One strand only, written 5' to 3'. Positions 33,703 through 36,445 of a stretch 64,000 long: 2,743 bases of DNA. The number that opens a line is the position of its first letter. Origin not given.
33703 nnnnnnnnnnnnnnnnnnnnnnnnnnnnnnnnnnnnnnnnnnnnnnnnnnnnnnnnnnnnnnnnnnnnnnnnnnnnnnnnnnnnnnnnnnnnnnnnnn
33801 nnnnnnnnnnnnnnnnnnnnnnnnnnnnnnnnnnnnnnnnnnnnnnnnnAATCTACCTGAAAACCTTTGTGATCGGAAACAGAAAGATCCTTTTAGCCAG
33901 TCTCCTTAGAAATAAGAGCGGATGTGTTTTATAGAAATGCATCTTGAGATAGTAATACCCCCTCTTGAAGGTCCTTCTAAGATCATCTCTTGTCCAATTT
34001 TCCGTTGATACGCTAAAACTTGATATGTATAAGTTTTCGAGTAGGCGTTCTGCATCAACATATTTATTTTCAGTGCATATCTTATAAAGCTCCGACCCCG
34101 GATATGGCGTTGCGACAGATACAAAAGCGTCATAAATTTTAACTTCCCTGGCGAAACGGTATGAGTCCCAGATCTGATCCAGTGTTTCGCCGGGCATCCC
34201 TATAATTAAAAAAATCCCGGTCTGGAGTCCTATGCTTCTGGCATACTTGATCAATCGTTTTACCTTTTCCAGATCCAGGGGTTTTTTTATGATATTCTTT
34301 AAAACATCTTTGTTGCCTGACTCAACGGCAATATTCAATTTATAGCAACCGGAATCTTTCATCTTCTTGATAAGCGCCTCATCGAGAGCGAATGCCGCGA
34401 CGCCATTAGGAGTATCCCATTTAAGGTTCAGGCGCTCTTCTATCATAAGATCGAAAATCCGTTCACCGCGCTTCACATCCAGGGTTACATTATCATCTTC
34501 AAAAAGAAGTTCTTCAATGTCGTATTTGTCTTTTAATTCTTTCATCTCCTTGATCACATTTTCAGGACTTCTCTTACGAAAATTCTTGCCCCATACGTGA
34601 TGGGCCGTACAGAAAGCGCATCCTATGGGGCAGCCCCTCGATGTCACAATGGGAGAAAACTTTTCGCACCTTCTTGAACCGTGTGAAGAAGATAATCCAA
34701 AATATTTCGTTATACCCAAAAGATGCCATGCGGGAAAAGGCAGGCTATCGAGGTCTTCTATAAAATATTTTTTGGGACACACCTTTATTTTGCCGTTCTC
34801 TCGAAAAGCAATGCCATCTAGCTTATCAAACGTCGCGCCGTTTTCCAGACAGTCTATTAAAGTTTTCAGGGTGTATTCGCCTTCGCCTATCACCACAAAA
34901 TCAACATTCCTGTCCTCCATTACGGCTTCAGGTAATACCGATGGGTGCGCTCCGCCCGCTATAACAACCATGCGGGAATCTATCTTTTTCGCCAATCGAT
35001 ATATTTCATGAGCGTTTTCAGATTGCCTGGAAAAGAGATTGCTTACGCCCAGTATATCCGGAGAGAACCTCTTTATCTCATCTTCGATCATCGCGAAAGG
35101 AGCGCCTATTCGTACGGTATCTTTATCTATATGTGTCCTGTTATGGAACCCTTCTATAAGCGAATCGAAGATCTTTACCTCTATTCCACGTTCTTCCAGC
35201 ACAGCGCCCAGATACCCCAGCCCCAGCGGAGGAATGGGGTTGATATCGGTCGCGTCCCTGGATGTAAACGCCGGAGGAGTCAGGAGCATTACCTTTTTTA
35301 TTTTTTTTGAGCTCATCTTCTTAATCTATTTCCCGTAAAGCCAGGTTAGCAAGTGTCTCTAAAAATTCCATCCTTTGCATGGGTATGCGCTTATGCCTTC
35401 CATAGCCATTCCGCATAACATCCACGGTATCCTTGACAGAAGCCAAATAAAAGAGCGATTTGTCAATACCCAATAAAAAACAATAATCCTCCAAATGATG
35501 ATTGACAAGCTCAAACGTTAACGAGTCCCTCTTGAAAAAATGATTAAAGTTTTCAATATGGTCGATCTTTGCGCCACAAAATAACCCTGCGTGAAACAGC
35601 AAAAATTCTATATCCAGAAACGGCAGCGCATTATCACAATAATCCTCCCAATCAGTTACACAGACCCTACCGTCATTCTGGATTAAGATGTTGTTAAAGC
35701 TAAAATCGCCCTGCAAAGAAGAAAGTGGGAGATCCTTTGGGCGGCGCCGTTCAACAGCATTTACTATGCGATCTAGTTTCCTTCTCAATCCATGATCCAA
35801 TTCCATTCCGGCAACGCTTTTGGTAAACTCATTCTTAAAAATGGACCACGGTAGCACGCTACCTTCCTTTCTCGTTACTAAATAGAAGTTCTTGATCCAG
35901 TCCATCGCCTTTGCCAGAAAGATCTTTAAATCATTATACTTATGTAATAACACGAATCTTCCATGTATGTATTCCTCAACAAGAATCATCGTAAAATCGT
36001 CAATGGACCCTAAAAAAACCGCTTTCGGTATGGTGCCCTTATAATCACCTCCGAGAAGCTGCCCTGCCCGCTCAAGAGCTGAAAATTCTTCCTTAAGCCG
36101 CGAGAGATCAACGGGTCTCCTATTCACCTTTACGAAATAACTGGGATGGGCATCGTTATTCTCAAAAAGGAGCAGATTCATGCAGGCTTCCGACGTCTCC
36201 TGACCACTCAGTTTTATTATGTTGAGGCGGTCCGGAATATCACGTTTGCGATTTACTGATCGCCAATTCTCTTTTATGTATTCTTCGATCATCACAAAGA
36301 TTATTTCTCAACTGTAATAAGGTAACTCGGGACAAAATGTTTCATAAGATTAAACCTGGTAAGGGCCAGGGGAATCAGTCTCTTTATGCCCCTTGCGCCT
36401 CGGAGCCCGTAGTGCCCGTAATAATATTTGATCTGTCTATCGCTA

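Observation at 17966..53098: Exceptional density of B12-binding radical SAM paralogues (7) plus 6 class I methyltransferases inside one glycan gene cluster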

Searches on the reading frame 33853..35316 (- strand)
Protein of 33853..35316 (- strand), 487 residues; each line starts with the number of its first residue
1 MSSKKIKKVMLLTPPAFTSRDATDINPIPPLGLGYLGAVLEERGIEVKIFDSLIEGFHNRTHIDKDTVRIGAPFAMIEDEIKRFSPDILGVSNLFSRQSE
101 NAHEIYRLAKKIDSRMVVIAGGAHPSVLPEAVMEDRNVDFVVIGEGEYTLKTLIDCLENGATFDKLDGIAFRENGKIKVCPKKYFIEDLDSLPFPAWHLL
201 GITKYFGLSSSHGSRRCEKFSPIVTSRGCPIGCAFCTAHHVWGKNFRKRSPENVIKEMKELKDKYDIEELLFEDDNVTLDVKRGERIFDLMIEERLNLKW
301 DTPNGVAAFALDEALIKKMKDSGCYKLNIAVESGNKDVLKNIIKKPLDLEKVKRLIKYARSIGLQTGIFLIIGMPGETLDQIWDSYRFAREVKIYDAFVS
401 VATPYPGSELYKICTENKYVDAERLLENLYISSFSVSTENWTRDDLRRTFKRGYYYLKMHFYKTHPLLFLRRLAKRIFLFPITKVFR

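Call 4: search_protein_families(library=pfam, proteins=[window:33853-35316:-], max_evalue=0.01)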
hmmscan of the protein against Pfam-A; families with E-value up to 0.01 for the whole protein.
window:33853-35316:- (487 aa): 3 families
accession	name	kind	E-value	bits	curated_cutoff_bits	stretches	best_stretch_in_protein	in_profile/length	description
PF04055.27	Radical_SAM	-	3.4e-27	96.1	29.5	1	223-389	1-166/166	Radical SAM superfamily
PF02310.24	B12-binding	-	2e-21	76.5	32.1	1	27-153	11-120/121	B12 binding domain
PF19864.5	Radical_SAM_N2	-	0.0025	17.7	29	1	113-159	84-127/151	Radical SAM proteins, N-terminal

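Call 5: search_protein_families(library=ncbifam, proteins=[window:33853-35316:-], max_evalue=0.01)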
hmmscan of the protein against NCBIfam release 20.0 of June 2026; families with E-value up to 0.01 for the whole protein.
window:33853-35316:- (487 aa): 36 families (the best 25 are shown)
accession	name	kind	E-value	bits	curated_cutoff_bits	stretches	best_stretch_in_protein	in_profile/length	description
NF038361.1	rSAM_Sden_1168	equivalog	5.9e-91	305.7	575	1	5-423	61-482/560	Sden_1168 family B12-binding radical SAM P-methyltransferase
TIGR03471.1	HpnJ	equivalog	1.1e-51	176.2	577.6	1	107-425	89-398/472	hopanoid biosynthesis associated radical SAM protein HpnJ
TIGR02026.1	BchE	equivalog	7.2e-43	147.2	481.35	1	10-480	3-449/497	magnesium-protoporphyrin IX monomethyl ester anaerobic oxidative cyclase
NF050148.1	rSAM_ApyD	equivalog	4.2e-42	144.4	750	1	21-412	18-391/645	RiPP biosynthesis radical SAM protein ApyD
TIGR04072.2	rSAM_ladder_B12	equivalog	1.1e-35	123.1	360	2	222-451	182-409/443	lipid biosynthesis B12-binding/radical SAM protein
TIGR04014.1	B12_SAM_MJ_0865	equivalog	1.4e-33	116.4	360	1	94-417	46-361/434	methyl-coenzyme M reductase glutamine C-methyltransferase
TIGR04013.1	B12_SAM_MJ_1487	hypoth_equivalog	1.2e-32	113.3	251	2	80-264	37-195/382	TIGR04013 family B12-binding domain/radical SAM domain-containing protein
TIGR04479.1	bcpD_PhpK_rSAM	subfamily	1.1e-29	103.2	600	1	80-393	105-410/504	PhpK family radical SAM P-methyltransferase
TIGR03975.1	rSAM_ocin_1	subfamily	2.9e-29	102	281.85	1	77-378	120-416/606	RiPP maturation radical SAM C-methyltransferase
TIGR04367.1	HpnR_B12_rSAM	equivalog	4.3e-28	98.1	650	1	30-413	22-372/490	hopanoid C-3 methylase HpnR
NF033070.1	rSAM_AprD4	equivalog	3.1e-27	95.6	500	1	28-449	40-423/456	AprD4 family radical SAM diol-dehydratase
TIGR04385.1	B12_rSAM_cofa1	equivalog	3.8e-27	95.6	450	1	19-396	9-366/438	B12 lower ligand biosynthesis radical SAM protein BzaD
NF033712.0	B12_rSAM_KedN5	subfamily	2.1e-26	92.3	700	1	73-392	50-371/624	KedN5 family methylcobalamin-dependent radical SAM C-methyltransferase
TIGR04190.1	B12_SAM_Ta0216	equivalog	3.1e-26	92.1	500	1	77-430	71-442/554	TIGR04190 family B12-binding domain/radical SAM domain protein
TIGR04428.1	B12_rSAM_trp_MT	equivalog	3.1e-17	62.2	500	2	221-387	217-393/558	tryptophan 2-C-methyltransferase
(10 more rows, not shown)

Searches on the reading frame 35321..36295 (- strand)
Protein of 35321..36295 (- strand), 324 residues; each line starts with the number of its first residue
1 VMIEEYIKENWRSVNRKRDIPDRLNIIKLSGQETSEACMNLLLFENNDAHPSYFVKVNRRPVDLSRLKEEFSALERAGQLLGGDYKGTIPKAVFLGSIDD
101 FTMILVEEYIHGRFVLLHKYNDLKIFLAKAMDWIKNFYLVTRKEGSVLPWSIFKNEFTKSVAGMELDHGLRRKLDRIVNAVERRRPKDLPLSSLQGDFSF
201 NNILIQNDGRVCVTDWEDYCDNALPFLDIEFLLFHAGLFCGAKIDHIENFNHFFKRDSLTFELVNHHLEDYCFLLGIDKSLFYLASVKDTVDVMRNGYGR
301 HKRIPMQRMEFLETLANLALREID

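Call 9: search_protein_families(library=pfam, proteins=[window:35321-36295:-], max_evalue=0.001)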
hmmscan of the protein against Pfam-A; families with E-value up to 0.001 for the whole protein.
window:35321-36295:- (324 aa): 1 family
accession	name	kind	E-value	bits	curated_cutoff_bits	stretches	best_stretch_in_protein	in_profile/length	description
PF01636.29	APH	-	0.00014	22.1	23.2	1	149-220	122-198/239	Phosphotransferase enzyme family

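Call 58: search_protein_families(library=ncbifam, proteins=[window:35321-36295:-], max_evalue=0.001)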
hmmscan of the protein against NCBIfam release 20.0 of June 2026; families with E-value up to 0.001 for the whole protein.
window:35321-36295:- (324 aa): 0 families
